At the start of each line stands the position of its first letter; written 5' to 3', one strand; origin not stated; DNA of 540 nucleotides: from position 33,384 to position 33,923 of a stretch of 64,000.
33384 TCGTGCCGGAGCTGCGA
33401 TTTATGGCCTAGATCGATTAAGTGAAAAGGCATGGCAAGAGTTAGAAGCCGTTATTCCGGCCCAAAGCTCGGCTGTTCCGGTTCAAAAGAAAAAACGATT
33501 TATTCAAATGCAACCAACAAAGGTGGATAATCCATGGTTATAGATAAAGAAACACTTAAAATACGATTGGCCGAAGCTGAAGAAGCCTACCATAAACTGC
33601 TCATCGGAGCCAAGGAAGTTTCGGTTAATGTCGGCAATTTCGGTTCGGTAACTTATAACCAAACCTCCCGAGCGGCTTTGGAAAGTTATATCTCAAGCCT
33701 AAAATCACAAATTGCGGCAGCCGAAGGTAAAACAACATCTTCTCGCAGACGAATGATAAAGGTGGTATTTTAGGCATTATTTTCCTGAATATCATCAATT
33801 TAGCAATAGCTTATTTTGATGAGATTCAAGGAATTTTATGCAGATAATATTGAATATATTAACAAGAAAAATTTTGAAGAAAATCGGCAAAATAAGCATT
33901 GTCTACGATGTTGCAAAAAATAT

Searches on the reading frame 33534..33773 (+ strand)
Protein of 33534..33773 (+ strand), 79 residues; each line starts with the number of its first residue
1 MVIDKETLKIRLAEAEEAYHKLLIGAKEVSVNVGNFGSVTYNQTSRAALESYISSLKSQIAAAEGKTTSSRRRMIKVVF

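Call 5: search_protein_families(library=pfam, proteins=[window:33534-33773:+], max_evalue=0.01)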
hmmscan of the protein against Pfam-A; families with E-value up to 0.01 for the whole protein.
window:33534-33773:+ (79 aa): 1 family
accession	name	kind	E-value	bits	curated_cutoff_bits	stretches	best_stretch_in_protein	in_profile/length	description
PF02831.20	gpW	-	5.9e-11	42.4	22.5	1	11-62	5-55/66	gpW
